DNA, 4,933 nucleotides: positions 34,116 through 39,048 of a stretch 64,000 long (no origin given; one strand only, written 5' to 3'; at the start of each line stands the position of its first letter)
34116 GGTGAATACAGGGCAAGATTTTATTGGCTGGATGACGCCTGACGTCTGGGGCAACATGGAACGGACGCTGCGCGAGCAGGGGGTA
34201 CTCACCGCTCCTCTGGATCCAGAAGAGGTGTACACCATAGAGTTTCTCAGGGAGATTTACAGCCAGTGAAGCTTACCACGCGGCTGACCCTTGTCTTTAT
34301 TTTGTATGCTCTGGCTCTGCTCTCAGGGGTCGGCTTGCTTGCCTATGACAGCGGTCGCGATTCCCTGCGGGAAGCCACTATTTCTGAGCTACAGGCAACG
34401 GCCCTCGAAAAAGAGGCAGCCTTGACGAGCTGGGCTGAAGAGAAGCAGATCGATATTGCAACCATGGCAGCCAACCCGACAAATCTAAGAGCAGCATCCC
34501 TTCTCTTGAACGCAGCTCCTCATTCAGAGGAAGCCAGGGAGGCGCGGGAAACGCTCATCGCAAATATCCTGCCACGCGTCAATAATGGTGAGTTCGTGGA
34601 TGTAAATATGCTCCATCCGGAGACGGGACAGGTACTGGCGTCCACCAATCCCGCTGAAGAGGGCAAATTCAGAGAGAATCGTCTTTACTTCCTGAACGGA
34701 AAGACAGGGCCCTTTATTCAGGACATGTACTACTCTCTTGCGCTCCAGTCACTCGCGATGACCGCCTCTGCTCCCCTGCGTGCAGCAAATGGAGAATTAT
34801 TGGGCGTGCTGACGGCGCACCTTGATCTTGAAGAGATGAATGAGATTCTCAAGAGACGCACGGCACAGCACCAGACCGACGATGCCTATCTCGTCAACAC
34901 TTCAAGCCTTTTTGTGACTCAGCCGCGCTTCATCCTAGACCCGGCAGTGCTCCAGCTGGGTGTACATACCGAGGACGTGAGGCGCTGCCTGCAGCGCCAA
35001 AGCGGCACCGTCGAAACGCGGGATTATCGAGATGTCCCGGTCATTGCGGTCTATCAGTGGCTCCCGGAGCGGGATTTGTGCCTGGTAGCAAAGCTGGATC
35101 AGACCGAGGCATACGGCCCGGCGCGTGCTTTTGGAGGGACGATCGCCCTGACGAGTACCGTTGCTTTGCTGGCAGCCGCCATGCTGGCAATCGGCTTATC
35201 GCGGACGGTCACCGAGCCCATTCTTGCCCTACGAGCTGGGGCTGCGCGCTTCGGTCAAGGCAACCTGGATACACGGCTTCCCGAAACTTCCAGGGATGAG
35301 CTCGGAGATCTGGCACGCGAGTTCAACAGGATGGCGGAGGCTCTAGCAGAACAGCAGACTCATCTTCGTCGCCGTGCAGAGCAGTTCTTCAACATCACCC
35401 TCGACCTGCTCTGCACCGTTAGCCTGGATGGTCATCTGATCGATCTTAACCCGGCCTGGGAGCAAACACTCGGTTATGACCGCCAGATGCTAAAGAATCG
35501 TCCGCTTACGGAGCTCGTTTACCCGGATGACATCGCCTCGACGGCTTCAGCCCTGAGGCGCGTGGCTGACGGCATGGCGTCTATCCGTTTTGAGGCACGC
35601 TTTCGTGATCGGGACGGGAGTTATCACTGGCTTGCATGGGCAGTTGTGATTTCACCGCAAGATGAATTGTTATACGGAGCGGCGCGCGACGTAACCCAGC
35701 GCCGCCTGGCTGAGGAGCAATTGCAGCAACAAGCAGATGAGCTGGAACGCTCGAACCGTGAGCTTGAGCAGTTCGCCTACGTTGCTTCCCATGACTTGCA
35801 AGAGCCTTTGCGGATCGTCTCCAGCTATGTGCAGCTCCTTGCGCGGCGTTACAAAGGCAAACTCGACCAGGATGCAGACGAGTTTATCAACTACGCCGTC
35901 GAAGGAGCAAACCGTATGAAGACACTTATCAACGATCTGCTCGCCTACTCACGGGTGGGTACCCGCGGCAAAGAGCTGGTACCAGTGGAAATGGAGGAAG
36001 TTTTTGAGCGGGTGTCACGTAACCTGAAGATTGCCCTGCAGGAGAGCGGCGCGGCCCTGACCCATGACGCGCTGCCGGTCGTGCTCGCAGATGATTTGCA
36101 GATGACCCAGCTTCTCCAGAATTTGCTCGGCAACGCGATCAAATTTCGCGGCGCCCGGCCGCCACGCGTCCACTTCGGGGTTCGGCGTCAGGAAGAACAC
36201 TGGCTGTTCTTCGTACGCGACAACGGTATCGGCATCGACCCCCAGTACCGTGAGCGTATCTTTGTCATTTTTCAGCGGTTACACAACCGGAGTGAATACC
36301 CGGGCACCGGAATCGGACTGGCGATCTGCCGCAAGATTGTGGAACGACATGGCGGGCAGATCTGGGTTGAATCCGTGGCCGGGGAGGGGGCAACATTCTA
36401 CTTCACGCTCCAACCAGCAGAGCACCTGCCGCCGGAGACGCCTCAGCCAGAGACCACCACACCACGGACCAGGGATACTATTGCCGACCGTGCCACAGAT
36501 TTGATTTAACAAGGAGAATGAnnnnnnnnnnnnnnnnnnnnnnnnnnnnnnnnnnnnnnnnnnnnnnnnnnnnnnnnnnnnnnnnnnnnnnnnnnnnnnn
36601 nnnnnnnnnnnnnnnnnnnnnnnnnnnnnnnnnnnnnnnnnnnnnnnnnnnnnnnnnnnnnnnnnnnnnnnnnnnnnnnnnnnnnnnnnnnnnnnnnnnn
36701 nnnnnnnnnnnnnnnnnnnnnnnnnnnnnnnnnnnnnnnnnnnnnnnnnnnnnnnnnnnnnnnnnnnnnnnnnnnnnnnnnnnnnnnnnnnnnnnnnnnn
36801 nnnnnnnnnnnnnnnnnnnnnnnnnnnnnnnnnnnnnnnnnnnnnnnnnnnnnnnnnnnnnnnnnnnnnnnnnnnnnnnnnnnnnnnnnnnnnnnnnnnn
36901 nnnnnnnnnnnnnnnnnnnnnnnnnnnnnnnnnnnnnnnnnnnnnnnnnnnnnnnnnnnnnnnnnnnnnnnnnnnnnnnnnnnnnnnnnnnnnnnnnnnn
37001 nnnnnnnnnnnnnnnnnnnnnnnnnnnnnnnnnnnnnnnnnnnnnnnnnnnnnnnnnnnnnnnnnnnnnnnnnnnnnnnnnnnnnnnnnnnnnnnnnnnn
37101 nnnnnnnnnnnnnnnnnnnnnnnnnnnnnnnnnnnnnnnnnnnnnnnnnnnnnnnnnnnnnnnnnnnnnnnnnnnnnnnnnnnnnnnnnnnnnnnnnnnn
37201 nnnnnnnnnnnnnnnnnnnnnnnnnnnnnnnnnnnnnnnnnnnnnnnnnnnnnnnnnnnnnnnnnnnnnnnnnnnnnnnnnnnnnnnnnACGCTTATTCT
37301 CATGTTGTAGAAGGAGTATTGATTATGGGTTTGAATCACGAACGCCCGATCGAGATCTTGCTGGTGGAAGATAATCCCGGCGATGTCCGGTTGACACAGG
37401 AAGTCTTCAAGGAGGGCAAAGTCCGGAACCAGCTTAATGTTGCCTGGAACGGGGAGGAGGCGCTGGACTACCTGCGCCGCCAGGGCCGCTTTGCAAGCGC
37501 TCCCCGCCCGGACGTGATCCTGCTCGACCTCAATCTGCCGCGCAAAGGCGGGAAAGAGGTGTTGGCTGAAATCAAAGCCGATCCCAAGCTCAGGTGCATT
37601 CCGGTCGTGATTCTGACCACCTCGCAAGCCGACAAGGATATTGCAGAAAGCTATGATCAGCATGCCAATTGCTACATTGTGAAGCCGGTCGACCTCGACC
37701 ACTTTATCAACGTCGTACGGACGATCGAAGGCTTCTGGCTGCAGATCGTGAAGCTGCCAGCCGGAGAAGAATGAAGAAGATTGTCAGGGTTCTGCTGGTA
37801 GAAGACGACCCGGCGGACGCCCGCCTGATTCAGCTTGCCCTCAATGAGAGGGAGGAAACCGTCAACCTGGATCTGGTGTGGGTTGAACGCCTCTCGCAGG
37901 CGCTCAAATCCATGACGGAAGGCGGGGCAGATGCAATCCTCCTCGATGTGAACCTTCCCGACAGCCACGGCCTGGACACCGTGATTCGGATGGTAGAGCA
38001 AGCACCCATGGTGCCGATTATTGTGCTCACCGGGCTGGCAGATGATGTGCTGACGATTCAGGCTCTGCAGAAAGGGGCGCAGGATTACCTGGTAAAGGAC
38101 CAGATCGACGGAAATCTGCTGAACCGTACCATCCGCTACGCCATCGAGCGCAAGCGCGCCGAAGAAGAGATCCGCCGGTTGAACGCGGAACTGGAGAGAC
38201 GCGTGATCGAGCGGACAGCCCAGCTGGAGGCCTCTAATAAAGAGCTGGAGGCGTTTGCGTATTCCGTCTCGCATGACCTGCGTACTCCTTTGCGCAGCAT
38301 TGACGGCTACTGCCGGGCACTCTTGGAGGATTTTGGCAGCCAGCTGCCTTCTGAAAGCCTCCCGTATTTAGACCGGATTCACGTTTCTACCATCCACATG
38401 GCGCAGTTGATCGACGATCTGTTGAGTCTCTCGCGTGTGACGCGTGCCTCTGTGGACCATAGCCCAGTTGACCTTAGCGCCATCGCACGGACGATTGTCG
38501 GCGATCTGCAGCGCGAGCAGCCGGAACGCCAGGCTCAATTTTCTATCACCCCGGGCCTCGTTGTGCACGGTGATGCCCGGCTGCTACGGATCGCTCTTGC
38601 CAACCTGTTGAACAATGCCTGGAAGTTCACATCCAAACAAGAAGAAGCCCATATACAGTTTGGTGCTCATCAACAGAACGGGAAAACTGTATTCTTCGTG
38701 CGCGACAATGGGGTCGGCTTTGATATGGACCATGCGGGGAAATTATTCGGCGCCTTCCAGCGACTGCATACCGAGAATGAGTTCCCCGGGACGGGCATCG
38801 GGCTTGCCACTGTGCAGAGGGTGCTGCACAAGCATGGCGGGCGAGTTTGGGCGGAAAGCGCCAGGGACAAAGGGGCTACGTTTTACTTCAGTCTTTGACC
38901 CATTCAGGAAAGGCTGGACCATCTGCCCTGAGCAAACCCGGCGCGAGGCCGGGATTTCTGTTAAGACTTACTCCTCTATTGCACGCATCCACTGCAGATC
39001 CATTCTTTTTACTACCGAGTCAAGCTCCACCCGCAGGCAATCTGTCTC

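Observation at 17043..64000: Candidate general-stress regulon with its own operator (motif B), spanning the kinase island and the stress cluster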

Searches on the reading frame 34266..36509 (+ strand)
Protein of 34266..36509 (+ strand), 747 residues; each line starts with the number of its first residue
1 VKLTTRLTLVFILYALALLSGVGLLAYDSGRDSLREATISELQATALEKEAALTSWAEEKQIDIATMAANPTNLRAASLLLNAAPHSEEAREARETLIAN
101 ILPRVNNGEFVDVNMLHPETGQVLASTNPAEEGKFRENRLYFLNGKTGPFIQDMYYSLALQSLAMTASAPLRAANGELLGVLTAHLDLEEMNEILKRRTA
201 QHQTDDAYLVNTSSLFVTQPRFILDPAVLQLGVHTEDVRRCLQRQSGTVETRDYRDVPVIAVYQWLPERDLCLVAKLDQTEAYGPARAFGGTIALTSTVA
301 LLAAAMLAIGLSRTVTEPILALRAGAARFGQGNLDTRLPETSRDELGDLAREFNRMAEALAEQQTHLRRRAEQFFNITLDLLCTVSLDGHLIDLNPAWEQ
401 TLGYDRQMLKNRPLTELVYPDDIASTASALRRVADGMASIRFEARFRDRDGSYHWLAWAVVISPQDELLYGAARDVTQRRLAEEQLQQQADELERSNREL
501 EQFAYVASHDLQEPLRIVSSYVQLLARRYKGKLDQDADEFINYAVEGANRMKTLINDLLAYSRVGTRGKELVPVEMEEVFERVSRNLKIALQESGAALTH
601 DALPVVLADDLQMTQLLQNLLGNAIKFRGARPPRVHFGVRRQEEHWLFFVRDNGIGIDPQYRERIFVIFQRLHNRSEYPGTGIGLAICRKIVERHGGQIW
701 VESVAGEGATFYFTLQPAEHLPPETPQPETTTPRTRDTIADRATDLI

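Call 14: search_protein_families(library=pfam, proteins=[window:34266-36509:+])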
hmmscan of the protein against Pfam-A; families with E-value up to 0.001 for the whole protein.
window:34266-36509:+ (747 aa): 8 families
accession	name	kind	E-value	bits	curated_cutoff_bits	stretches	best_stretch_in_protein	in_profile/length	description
PF02518.31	HATPase_c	-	4.5e-27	95.1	26.4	1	609-717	2-109/111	Histidine kinase-, DNA gyrase B-, and HSP90-like ATPase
PF00672.30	HAMP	-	2.9e-15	56.8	25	1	311-361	2-52/53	HAMP domain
PF08447.18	PAS_3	-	3.1e-13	50.2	25.6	1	392-463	2-75/89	PAS fold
PF00512.31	HisKA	-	1.9e-12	47.5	26.9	1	500-565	2-64/66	His Kinase A (phospho-acceptor) domain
PF08448.16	PAS_4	-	6.1e-12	46.2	23.1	1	380-480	6-109/110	PAS fold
PF13426.13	PAS_9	-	1.1e-09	38.9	27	1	383-478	5-103/103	PAS domain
PF02743.24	dCache_1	-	3.9e-09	36.9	45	1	78-214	40-177/240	Cache domain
PF00989.32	PAS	-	2.3e-06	28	22.6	1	381-456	13-89/113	PAS fold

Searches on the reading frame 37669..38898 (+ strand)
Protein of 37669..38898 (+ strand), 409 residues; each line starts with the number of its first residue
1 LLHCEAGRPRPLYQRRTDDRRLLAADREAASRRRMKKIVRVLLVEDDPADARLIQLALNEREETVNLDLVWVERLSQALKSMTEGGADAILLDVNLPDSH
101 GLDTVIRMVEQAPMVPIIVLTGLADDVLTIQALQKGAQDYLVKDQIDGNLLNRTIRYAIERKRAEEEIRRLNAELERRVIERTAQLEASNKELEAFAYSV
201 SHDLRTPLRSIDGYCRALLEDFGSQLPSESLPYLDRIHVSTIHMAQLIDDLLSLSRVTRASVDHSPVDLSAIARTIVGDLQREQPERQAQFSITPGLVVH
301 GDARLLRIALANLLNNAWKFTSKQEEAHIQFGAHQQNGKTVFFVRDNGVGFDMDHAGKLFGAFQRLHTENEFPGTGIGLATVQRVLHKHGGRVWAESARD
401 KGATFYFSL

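Call 14: search_protein_families(library=pfam, proteins=[window:37669-38898:+])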
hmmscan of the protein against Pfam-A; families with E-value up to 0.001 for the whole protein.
window:37669-38898:+ (409 aa): 3 families
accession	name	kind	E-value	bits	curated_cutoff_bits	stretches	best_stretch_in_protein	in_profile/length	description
PF02518.31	HATPase_c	-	4e-22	79.2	26.4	1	301-409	1-107/111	Histidine kinase-, DNA gyrase B-, and HSP90-like ATPase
PF00072.30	Response_reg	-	1.2e-19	71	30.2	1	41-152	1-108/111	Response regulator receiver domain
PF00512.31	HisKA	-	1.2e-15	57.7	26.9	1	194-257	3-63/66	His Kinase A (phospho-acceptor) domain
